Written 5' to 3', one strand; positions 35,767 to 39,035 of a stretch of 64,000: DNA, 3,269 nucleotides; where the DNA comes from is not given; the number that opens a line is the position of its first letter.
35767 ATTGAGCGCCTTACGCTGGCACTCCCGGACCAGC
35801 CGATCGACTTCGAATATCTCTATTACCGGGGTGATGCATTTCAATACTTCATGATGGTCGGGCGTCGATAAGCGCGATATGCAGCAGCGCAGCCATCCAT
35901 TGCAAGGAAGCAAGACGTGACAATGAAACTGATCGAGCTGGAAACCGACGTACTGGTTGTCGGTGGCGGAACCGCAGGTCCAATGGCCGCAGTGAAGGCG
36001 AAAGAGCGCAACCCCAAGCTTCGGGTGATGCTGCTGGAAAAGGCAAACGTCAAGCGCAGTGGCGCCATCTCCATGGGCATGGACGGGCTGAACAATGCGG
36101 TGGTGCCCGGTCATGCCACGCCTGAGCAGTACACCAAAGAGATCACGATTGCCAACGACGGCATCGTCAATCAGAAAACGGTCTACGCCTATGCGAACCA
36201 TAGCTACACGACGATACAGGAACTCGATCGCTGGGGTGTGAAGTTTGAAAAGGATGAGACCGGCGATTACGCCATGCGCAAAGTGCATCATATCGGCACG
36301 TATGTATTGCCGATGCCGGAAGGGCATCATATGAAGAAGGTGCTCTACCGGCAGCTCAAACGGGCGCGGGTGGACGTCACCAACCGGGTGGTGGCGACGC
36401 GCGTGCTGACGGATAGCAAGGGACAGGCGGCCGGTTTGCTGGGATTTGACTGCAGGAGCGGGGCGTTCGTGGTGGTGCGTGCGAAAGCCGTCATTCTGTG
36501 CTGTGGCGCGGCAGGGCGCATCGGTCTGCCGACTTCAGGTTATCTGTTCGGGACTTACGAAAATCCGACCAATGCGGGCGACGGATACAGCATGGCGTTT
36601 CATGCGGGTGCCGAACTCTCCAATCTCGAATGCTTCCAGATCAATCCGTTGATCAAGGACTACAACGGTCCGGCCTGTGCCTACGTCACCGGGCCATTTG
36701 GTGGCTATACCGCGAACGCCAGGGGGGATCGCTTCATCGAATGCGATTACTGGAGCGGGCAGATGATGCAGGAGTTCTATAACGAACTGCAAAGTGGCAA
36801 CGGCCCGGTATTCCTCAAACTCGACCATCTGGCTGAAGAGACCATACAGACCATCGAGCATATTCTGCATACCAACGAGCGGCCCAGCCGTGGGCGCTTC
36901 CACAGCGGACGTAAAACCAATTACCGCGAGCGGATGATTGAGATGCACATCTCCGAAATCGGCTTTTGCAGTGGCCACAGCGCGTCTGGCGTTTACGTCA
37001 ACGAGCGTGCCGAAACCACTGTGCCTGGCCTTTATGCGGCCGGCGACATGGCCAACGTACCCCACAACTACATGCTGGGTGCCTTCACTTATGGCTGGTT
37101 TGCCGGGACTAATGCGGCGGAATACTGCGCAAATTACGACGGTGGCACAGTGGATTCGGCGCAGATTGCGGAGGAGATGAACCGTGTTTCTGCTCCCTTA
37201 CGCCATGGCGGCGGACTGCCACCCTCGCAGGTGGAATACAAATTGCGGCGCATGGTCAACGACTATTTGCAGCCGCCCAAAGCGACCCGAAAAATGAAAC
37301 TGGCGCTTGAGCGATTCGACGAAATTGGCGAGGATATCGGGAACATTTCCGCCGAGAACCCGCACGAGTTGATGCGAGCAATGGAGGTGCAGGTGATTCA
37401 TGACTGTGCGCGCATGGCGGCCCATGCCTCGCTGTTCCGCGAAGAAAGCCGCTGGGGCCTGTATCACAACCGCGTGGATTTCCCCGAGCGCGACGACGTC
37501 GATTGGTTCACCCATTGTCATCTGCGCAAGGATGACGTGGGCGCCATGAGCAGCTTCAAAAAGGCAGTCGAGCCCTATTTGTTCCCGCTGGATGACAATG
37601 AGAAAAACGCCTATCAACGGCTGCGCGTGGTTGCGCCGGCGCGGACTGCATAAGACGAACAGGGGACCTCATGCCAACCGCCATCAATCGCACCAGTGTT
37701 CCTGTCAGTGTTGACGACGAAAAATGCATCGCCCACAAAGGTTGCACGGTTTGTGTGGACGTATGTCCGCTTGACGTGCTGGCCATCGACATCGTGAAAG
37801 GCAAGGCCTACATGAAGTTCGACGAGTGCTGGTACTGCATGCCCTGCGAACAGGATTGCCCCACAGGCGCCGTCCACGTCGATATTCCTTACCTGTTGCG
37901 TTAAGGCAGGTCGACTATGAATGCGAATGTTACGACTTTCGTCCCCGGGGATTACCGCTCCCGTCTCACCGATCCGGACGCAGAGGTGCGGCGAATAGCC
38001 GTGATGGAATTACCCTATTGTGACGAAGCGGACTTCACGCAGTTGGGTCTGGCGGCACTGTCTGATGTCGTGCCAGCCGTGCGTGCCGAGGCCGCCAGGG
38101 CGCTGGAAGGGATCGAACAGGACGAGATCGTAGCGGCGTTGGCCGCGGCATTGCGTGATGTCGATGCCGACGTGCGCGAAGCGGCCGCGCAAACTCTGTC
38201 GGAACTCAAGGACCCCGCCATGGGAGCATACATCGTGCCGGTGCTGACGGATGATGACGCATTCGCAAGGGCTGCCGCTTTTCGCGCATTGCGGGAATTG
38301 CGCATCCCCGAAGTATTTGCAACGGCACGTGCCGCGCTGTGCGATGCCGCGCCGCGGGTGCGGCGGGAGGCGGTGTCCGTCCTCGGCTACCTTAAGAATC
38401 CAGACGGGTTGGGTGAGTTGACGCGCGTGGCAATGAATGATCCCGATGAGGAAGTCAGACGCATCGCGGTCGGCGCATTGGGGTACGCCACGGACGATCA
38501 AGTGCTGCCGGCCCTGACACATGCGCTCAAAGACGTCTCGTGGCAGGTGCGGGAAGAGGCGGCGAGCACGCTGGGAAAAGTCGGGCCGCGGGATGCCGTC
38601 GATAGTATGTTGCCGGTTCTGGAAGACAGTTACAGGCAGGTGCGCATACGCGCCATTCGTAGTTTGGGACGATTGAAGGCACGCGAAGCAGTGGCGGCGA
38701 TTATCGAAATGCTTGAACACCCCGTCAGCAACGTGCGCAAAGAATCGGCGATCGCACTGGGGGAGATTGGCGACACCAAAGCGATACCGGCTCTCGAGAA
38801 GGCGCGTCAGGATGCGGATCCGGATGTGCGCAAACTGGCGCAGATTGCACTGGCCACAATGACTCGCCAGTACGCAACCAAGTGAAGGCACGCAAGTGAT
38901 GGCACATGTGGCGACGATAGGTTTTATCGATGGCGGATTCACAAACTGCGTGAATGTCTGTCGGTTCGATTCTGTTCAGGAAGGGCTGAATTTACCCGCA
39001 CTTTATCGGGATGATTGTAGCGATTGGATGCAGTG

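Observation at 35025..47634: Ten-gene accessory operon combining an AprAB-like flavo-FeS enzyme, HEAT protein, cysteine-depleted ferredoxin, NitT/TauT ABC importer, a 1306-aa NfnAB-like fusion and an LLM monooxygenase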

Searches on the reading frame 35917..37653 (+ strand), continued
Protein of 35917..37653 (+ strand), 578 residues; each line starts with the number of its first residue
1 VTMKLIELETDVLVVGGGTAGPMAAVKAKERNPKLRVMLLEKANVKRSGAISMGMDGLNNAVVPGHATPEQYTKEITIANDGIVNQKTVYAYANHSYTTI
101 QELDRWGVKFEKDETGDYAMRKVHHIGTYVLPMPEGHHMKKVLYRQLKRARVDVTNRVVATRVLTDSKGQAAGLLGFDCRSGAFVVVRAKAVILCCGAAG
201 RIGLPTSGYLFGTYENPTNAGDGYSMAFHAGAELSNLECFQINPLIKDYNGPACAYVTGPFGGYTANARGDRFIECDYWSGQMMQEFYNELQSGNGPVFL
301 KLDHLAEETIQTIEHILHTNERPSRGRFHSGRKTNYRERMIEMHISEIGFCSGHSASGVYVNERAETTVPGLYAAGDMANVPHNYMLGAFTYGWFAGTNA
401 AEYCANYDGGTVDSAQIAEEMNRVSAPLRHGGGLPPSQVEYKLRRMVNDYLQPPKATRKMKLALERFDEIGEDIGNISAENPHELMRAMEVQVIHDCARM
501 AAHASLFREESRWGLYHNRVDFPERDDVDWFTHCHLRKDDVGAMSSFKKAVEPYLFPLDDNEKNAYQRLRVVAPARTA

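Call 98: find_encoding_contigs(protein=P0187, flank=7000, max_places=3)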
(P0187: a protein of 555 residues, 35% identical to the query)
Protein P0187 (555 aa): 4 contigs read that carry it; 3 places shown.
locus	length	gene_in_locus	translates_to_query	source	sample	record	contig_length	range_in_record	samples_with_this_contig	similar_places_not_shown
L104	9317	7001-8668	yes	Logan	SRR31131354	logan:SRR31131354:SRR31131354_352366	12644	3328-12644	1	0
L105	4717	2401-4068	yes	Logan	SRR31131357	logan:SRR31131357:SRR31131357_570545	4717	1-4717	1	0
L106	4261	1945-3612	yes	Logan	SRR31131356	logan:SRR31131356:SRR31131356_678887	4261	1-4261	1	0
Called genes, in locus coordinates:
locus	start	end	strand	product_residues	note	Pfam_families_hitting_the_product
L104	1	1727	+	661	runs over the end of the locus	PF00890:FAD_binding_2, PF01134:GIDA (faint), PF01266:DAO (faint), PF03486:HI0933_like (faint), PF12831:FAD_oxidored (weak)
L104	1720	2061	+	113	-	PF00037:Fer4 (faint), PF13237:Fer4_10 (weak), PF12838:Fer4_7 (weak)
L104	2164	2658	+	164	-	PF01257:2Fe-2S_thioredx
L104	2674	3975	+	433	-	PF01512:Complex1_51K, PF10531:SLBB, PF10589:NADH_4Fe-4S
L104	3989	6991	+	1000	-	PF00111:Fer2 (weak), PF13510:Fer2_4, PF10588:NADH-G_4Fe-4S_3, PF12838:Fer4_7, PF14697:Fer4_21 (weak), PF00037:Fer4 (weak), PF02906:Fe_hyd_lg_C, PF20434:BD-FAE, +3 more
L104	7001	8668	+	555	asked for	PF00890:FAD_binding_2, PF03486:HI0933_like (faint), PF07992:Pyr_redox_2 (faint), PF12831:FAD_oxidored (weak), PF02910:Succ_DH_flav_C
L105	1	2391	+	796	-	?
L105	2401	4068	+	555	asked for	PF00890:FAD_binding_2, PF03486:HI0933_like (faint), PF07992:Pyr_redox_2 (faint), PF12831:FAD_oxidored (weak), PF02910:Succ_DH_flav_C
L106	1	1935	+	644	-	?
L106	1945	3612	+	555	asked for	PF00890:FAD_binding_2, PF03486:HI0933_like (faint), PF07992:Pyr_redox_2 (faint), PF12831:FAD_oxidored (weak), PF02910:Succ_DH_flav_C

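Call 110: predict_structure(alignment_id=A1)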
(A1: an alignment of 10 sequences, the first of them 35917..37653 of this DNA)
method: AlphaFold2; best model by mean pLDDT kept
length: 578 residues; sequences in the alignment: 10
mean_pLDDT: 46.0   pTM: 0.50
mean pLDDT of the five models: 46.0, 45.1, 44.4, 43.9, 39.8
residues with pLDDT >= 90: 19; 70-90: 78; 50-70: 114; < 50: 367
segments of 3 or more residues with pLDDT < 50: 43-140, 197-361, 375-387, 428-430, 451-456, 480-484, 504-545, 549-578
pLDDT, mean of each block of 10 residues (from residue 1): 76 71 80 89 33 22 22 24 35 47 43 32 20 32 67 72 76 73 83 57 31 26 26 24 24 24 27 29 41 35 31 35 30 34 24 30 55 47 41 70 82 82 58 57 54 48 68 64 49 55 47 27 42 44 47 35 36 31
secondary structure, 60 per line:
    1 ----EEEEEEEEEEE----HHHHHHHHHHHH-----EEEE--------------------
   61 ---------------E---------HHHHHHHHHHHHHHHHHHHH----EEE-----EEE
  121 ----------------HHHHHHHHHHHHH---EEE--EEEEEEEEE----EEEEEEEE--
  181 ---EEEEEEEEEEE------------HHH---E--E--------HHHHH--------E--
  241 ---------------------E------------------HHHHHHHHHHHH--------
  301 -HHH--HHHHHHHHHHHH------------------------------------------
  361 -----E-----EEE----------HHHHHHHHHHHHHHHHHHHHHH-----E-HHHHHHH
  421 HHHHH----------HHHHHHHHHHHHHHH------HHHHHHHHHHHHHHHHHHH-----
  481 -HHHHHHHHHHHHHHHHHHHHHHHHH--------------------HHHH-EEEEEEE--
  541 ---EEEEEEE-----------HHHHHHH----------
elements in order: E5-15 H20-31 E37-40 H86-105 E110-112 E118-120 H137-149 E153-155 E158-166 E171-178 E184-194 H225-229 H281-292 H307-318 E372-374 H385-406 H414-425 H436-450 H457-475 H482-506 H527-530 E532-538 E544-550 H562-568

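Call 119: search_dna_similar(query=P0210, collection=plasmids, mode=protein, max_rows=30, max_evalue=1e-20)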
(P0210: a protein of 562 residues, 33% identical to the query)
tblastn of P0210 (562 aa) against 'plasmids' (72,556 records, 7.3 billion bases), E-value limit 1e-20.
Records with a match: 55; places in all: 55; records where one place covers at least 80% of the query: 15.
Best place of each record, by identity: <60% 55.
By first word of the organism name: Paraburkholderia 8; Rhizobium 5; Sinorhizobium 5; Burkholderia 4; Acinetobacter 4; Bradyrhizobium 4; Mesorhizobium 3; Ensifer 3; Pseudanabaena 2; Methylobacterium 2; and 12 more.
By predicted mobility (MOB-suite, as given by PLSDB): non-mobilizable 34; conjugative 15; mobilizable 6.
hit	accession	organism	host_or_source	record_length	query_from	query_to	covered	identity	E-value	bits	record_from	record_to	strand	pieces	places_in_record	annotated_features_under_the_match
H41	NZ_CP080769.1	Cupriavidus pinatubonensis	genomic assembly,soil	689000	8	551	97%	31.5%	3e-51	197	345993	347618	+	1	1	fumarate reductase/succinate dehydrogenase flavoprotein subunit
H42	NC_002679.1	Mesorhizobium japonicum MAFF 303099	-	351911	11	548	96%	31.8%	3e-55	209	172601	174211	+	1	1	fumarate reductase/succinate dehydrogenase flavoprotein subunit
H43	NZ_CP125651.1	Rhizobium sp. BT04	Phaseolus vulgaris,Pure culture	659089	11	548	96%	31.7%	2e-57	215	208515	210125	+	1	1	fumarate reductase/succinate dehydrogenase flavoprotein subunit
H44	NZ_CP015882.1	Ensifer adhaerens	silty clay loam soil (pH 6.1)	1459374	11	548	96%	31.7%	9e-55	207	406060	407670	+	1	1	none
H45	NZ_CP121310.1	Ensifer adhaerens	bacterial colony,soil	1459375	11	548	96%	31.7%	9e-55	207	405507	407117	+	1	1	none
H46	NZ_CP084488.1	Ensifer adhaerens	cellculture,soil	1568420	11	548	96%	31.7%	1e-54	206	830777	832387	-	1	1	none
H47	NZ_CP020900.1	Rhizobium phaseoli Brasil 5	Phaseolus vulgaris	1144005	11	548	96%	31.5%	5e-57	214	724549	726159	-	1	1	record has no annotation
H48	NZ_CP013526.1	Rhizobium phaseoli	Phaseolus vulgaris,Whole ...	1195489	11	548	96%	31.5%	5e-57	214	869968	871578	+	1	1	record has no annotation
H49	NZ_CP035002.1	Rhizobium acidisoli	Phaseolus vulgaris,root nodule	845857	11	548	96%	31.5%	9e-57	213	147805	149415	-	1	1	fumarate reductase/succinate dehydrogenase flavoprotein subunit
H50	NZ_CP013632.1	Rhizobium sp. N324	Phaseolus vulgaris,Whole ...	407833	11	548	96%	31.5%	3e-56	212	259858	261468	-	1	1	fumarate reductase/succinate dehydrogenase flavoprotein subunit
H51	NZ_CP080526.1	Mesorhizobium sp. AR07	Oxytropis sp.,Cell culture,root nodule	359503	11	548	96%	31.3%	3e-54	206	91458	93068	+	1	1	fumarate reductase/succinate dehydrogenase flavoprotein subunit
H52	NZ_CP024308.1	Sinorhizobium fredii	Phaseolus vulgaris,cell culture,plant ...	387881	11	548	96%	31.2%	4e-54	205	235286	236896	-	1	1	fumarate reductase/succinate dehydrogenase flavoprotein subunit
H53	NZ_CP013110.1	Sinorhizobium americanum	Vachellia farnesiana,cell culture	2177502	11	548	96%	31.2%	5e-54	205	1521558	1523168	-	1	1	record has no annotation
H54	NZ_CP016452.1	Sinorhizobium sp. RAC02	Microbial isolate,Algal phycosphere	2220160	11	548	96%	30.2%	1e-53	204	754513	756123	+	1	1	none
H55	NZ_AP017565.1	Pseudanabaena sp. ABRG5-3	-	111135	5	446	79%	31.9%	3e-44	176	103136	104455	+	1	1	fumarate reductase/succinate dehydrogenase flavoprotein subunit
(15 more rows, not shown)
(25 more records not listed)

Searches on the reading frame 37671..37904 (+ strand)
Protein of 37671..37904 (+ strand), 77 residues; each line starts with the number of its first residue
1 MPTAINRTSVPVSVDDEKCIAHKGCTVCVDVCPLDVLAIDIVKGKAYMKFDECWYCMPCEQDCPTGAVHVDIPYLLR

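Call 3: search_protein_families(library=pfam, proteins=[window:37671-37904:+], max_evalue=0.01)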
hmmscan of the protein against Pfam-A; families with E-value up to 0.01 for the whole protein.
window:37671-37904:+ (77 aa): 10 families
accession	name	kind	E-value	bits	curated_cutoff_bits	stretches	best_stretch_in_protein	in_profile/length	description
PF12838.12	Fer4_7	-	3.6e-09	37.4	27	1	19-67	2-52/52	4Fe-4S dicluster domain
PF00037.32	Fer4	-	1.9e-07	31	21.1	1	50-68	5-23/24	4Fe-4S binding domain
PF13237.11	Fer4_10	-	1.1e-06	28.9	25.5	1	13-64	3-53/53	4Fe-4S dicluster domain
PF13187.11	Fer4_9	-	2.5e-06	27.8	27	1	24-67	4-51/52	4Fe-4S dicluster domain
PF12837.12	Fer4_6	-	2e-05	24.7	25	1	12-33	2-20/24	4Fe-4S binding domain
PF14697.11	Fer4_21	-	2.3e-05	24.9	35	1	14-69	3-58/59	4Fe-4S dicluster domain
PF13484.11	Fer4_16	-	3.1e-05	25.1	30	0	23-34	54-65/66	4Fe-4S double cluster binding domain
PF12800.12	Fer4_4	-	0.0036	18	24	0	17-33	2-15/17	4Fe-4S binding domain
PF12798.12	Fer4_3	-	0.0046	18.1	27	0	24-34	3-13/15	4Fe-4S binding domain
PF25160.1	LdpA_Fe-S-bd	-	0.0063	16.7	27.6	0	12-37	21-43/49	LdpA Fe-S cluster-binding domain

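Call 4: search_protein_families(library=ncbifam, proteins=[window:37671-37904:+], max_evalue=0.01)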
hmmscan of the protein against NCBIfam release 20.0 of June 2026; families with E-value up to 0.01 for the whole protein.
window:37671-37904:+ (77 aa): 57 families (the best 25 are shown)
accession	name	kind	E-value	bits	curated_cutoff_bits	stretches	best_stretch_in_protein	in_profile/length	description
NF040864.1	HgcB_ferredoxin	equivalog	1.2e-09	37.8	99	1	12-71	9-64/93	mercury methylation ferredoxin HgcB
TIGR02060.1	aprB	equivalog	2.2e-09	37.3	135.65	1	11-70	2-64/132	adenylyl-sulfate reductase subunit beta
TIGR02700.1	flavo_MJ0208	hypoth_equivalog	6.7e-09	35.3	251.35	1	4-74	135-200/234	dihydromethanopterin reductase (acceptor)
NF045874.1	Vhu_polyferre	exception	2.6e-08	33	600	1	10-70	122-176/381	F420-non-reducing hydrogenase associated-polyferredoxin VhuB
NF038196.1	ferrodoxin_EFR1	subfamily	9.4e-08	32.4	75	1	8-70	176-231/242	EFR1 family ferrodoxin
NF043039.1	HgcAB_like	equivalog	1.1e-07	31.8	285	1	9-68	292-349/350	HgcAB-like fusion protein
NF006221.0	PRK08348.1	subfamily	3.1e-07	30.2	124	1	14-76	41-100/136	NADH-plastoquinone oxidoreductase subunit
NF009053.0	PRK12387.1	subfamily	4.6e-07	29.8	204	1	16-71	37-93/180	formate hydrogenlyase complex iron-sulfur subunit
NF007205.0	PRK09626.1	equivalog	5.5e-07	29.6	93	1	6-70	6-73/105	2-oxoglutarate-acceptor oxidoreductase subunit OorD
NF048010.1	SfplDhtActHpsHDes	equivalog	6.9e-07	28.4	430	1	12-70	50-107/298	(2S)-3-sulfopropanediol dehydratase activating enzyme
NF005504.0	PRK07118.1-3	equivalog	1e-06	28.4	437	1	20-69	219-266/293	Fe-S cluster domain-containing protein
NF058577.1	FdxA_fam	equivalog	1.3e-06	28.5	65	1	46-69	2-25/52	4Fe-4S ferredoxin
NF007382.0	PRK09898.1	equivalog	1.4e-06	28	213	1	10-70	147-200/208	ferredoxin-like protein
NF040770.1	hetero_SS_HdrA2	exception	1.6e-06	26.5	1100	1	8-70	568-625/777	CoB-CoM heterodisulfide reductase HdrA2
NF048008.1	SfplDhtActHpfHKleb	equivalog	2.1e-06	27.3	500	1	9-69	41-101/308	(2S)-3-sulfopropanediol dehydratase activating enzyme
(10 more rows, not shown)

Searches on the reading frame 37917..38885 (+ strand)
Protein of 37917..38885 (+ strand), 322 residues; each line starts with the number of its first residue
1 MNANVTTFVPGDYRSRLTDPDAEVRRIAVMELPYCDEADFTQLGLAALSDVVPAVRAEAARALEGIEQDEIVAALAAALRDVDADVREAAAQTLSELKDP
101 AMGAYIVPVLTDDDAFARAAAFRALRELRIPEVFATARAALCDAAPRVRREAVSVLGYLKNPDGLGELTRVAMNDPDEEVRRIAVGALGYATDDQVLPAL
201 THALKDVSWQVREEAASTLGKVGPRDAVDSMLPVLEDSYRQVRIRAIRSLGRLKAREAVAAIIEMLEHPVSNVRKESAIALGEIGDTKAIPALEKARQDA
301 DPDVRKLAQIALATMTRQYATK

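Call 3: search_protein_families(library=pfam, proteins=[window:37917-38885:+], max_evalue=0.01)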
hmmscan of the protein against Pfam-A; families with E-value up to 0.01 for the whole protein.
window:37917-38885:+ (322 aa): 15 families
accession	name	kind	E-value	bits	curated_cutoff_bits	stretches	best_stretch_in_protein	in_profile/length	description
PF13646.12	HEAT_2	-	2.2e-57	191.8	27.7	5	229-313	2-88/88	HEAT repeats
PF02985.28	HEAT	-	3.4e-35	117.1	23.5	2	196-223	1-28/31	HEAT repeat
PF03130.22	HEAT_PBS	-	5.9e-27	91.5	20.9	3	273-298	1-26/27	PBS lyase HEAT-like repeat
PF13513.12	HEAT_EZ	-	6.2e-22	78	27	2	209-253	1-55/55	HEAT-like repeat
PF12717.13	Cnd1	-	5.5e-14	53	26.4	0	194-274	20-105/162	non-SMC mitotic condensation complex subunit 1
PF21581.3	SCD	-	6.9e-12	45.9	27.5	0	234-261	38-65/75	Stromalin conservative domain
PF00514.29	Arm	-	5.9e-11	42.5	20.6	0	71-97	13-39/41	Armadillo/beta-catenin-like repeat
PF22646.2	PPP2R1A-like_HEAT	-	1.1e-06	29.5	27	0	69-96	6-33/78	PPP2R1A-like HEAT repeat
PF20168.4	PDS5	-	0.00018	19.9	27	0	49-99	294-350/1053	Sister chromatid cohesion protein PDS5 protein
PF25786.1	HEAT_GCN1_C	-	0.00026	21.5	27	0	195-266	27-109/151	GCN1-like, C-terminal HEAT repeats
PF12765.13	Cohesin_HEAT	-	0.00078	20.2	21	0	68-90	16-38/42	HEAT repeat associated with sister chromatid cohesion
PF01602.26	Adaptin_N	-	0.002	17.2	37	0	235-283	88-140/524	Adaptin N terminal region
PF24714.1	TOR1L1_N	-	0.0034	17.2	43.3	0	184-223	200-239/281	TORTIFOLIA1 N-terminal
PF25151.1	TPR_Trm732_C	-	0.0039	17.5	27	0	194-228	96-130/159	Trm732, C-terminal TPR repeats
PF01347.28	Vitellogenin_N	-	0.0055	15.8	24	0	168-271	466-579/590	Lipoprotein amino terminal region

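Call 4: search_protein_families(library=ncbifam, proteins=[window:37917-38885:+], max_evalue=0.01)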
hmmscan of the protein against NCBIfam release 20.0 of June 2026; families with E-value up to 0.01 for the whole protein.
window:37917-38885:+ (322 aa): 8 families
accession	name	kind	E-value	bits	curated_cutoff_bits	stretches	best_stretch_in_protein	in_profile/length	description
NF010374.0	PRK13800.1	equivalog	1.7e-24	86.2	1196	1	30-313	617-896/898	fumarate reductase/succinate dehydrogenase flavoprotein subunit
NF045915.1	PhycobilmeDegNblB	equivalog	8.1e-23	81.1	300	3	111-213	77-179/214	phycobilisome degradation protein NblB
NF058502.1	phyc_lyase_CpcE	equivalog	4.3e-21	75.6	330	3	243-296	59-112/260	C-phycocyanin alpha-cysteine-84 phycocyanobilin lyase subunit CpcE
NF007244.0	PRK09687.1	equivalog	1.7e-13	50.5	275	2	108-276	30-213/285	putative lyase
TIGR02270.1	TIGR02270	subfamily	3.7e-12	46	206.8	2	170-320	92-241/410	TIGR02270 family protein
NF058505.1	phyc_lyase_CpeY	equivalog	2.6e-09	36.2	600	1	148-276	68-197/419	C-phycoerythrin alpha-cysteine-82 phycoerythrobilin lyase CpeY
NF045662.1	DVU0298_fam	equivalog_domain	4e-07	29.8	75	0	96-141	141-184/213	DVU0298 family protein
NF058515.1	phyc_lyase_CpcF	equivalog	8.4e-07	28.8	220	0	218-316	22-120/200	C-phycocyanin alpha-cysteine-84 phycocyanobilin lyase subunit CpcF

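Call 23: search_solved_structures(query=window:37917-38885:+, max_evalue=0.001)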
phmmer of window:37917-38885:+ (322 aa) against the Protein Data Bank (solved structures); distinct sequences matched with E-value up to 0.001: 41.
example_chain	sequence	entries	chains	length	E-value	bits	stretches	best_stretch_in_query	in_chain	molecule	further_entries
9sah_A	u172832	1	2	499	3.3e-55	191.1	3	141-312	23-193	E4-NB2 synthetic fusion protein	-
4zv6_A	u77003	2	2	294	1.5e-45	159.4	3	172-312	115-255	AlphaRep-7 | alpha-Rep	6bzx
6fsq_A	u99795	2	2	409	1.7e-45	159.2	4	172-311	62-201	alphaRep A3_bGFPD | A3_bGFPD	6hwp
6ft5_A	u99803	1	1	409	3e-43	151.8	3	145-312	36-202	alphaRep A3_A3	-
8aw4_A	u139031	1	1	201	5e-30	108.5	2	174-312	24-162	ALPHAREP bB-E3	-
3ltj_A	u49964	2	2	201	1.3e-28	103.9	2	172-311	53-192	AlphaRep-4 | bA3-2: binder of A3 protein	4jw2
4xl5_C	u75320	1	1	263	8.4e-27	97.9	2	211-314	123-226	bGFP-A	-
7p0h_A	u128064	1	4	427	1.3e-26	97.2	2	172-276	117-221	Helicobacter pylori ComF fused to an artificial alphaREP crystallization helper (named B2)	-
6gwc_C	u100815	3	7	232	3.6e-26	95.8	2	192-312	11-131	iE5 ALPHAREP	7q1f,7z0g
8aw4_B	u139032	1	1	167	6.2e-23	85.2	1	173-312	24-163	ALPHAREP bGFPD-YY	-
6gx7_E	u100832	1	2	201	6.8e-22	81.8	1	103-274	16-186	iiiA5 ALPHAREP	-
9rhz_A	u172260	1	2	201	5.6e-21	78.8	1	173-314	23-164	ALPHAREP bE5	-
5dcq_A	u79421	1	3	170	5.4e-20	75.5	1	173-311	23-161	artificial repeat proteins (alphaREP3)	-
3ltm_A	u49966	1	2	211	3.3e-19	72.9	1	172-312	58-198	Alpha-Rep4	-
6gwd_G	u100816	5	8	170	8e-19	71.7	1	173-311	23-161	iiH5 ALPHAREP | iih5 Alpha Repeating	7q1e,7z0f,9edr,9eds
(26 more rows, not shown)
